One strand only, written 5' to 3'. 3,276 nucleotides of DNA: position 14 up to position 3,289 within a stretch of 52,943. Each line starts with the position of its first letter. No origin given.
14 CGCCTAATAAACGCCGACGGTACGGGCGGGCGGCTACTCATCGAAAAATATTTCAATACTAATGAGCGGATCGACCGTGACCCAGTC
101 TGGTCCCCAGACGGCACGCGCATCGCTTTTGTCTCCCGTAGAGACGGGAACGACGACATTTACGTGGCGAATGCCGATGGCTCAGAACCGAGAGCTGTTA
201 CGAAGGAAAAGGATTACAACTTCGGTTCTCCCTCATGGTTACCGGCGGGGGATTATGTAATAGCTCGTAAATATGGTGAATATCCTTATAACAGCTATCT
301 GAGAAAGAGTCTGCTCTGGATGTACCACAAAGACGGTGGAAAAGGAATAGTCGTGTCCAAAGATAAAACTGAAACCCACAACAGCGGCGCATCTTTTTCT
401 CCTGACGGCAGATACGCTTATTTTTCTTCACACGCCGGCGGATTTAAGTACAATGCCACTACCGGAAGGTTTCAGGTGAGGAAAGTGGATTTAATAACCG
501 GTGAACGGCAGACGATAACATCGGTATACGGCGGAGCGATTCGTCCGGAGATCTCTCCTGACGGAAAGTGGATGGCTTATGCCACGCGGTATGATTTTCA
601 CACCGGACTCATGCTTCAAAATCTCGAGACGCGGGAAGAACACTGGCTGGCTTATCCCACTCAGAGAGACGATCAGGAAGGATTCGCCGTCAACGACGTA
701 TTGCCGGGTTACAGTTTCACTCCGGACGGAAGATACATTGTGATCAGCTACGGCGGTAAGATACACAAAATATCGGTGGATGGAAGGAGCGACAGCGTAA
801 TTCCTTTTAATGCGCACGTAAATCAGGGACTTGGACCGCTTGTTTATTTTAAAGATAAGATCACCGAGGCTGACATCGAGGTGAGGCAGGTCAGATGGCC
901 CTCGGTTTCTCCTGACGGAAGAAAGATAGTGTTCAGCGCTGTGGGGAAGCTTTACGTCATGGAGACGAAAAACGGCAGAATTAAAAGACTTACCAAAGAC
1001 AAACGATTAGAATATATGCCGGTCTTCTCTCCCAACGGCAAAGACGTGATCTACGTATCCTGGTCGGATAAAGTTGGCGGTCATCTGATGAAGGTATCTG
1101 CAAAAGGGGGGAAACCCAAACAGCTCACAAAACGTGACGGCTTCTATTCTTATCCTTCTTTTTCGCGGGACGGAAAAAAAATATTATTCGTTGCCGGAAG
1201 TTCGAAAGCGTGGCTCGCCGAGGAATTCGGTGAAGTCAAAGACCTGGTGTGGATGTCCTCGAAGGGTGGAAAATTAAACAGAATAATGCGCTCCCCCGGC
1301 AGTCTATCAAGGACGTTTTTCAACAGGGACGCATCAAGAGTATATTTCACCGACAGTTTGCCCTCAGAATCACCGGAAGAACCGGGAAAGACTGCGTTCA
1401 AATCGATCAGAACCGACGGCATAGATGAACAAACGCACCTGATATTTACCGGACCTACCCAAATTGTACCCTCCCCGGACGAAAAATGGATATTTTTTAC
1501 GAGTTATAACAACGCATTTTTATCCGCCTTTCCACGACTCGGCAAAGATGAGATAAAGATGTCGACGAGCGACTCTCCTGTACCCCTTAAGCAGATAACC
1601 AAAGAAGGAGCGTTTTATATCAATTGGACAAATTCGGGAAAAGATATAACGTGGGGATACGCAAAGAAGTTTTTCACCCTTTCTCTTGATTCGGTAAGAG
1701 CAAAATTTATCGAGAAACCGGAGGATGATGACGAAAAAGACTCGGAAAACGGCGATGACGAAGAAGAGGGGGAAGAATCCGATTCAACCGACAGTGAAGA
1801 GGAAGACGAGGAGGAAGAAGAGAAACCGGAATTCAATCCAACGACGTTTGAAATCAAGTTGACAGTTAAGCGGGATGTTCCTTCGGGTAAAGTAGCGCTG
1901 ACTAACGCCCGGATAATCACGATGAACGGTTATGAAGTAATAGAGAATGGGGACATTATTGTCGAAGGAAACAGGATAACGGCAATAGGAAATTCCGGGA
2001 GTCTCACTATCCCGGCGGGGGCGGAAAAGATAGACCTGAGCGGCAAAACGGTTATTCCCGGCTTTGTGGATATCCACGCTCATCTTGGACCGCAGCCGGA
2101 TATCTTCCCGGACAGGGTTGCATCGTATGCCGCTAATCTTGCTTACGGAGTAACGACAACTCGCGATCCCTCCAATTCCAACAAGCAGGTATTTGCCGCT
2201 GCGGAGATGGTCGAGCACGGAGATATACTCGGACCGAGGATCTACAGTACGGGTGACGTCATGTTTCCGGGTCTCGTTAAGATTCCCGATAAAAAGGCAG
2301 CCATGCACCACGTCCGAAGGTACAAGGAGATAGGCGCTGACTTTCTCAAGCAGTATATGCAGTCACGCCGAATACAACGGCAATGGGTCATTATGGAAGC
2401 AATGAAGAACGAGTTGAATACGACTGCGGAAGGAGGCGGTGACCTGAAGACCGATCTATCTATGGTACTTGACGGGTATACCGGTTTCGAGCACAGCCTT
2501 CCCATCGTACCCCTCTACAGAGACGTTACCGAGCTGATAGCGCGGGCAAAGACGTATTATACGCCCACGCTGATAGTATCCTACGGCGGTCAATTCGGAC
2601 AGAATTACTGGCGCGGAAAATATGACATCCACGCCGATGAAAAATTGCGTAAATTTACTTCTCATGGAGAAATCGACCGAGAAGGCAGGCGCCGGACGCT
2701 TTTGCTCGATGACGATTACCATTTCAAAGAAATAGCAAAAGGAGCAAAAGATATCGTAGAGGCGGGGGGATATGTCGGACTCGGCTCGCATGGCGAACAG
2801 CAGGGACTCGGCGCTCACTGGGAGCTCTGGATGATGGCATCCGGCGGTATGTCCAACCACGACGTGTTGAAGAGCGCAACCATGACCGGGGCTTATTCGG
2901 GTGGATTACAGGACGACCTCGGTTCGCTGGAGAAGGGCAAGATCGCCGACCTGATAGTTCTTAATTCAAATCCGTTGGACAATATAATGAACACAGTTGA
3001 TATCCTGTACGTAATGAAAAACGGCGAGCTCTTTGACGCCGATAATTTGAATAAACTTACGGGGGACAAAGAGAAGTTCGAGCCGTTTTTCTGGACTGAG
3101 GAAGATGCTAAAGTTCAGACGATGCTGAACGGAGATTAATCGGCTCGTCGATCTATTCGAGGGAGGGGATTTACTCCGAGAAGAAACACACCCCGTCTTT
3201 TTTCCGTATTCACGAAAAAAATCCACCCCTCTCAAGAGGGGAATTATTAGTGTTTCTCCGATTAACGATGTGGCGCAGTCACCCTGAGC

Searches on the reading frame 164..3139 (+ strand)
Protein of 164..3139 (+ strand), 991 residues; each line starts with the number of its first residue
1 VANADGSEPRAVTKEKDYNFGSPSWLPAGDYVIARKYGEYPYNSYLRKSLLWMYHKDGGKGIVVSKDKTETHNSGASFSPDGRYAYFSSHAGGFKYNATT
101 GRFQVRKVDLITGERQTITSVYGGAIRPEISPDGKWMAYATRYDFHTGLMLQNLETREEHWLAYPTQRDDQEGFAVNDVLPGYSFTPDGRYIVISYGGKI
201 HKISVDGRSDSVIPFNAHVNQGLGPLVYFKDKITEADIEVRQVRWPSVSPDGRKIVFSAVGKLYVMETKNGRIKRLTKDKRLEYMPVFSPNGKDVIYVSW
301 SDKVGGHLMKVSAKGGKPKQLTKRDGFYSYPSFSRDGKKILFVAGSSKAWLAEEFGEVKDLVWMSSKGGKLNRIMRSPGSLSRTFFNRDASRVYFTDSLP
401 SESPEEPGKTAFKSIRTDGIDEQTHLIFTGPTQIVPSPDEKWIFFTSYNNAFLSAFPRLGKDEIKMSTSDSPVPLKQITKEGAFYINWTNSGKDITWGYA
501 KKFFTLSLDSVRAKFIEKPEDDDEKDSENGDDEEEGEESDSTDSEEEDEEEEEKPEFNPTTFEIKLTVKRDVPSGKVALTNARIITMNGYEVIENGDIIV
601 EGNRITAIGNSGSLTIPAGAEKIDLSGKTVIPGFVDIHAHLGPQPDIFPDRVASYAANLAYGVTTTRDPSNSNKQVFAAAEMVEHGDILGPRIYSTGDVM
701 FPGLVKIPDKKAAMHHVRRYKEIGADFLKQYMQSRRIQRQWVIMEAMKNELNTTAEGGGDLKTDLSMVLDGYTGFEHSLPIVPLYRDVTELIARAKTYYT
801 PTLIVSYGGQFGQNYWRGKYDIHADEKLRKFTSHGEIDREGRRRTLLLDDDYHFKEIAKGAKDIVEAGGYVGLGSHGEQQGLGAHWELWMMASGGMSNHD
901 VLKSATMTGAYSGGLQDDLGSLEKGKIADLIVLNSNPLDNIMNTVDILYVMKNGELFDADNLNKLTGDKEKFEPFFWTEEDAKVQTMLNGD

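Call 10: search_protein_families(library=pfam, proteins=[window:164-3139:+])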
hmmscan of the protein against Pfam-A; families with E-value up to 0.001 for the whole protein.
window:164-3139:+ (991 aa): 5 families
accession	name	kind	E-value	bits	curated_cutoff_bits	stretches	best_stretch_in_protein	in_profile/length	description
PF07676.18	PD40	-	2.1e-21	75.8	20.9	0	245-259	13-27/38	WD40-like Beta Propeller Repeat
PF01979.26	Amidohydro_1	-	6.8e-15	55.6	25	1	629-956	1-344/345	Amidohydrolase family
PF07969.17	Amidohydro_3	-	6e-13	49.5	29.7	2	890-939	401-450/472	Amidohydrolase family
PF00930.27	DPPIV_N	-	1.4e-05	24.5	22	0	234-280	36-82/354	Dipeptidyl peptidase IV (DPP IV) N-terminal region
PF22643.2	NagA_N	-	0.001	19.7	27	0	578-629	3-50/51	NagA composite domain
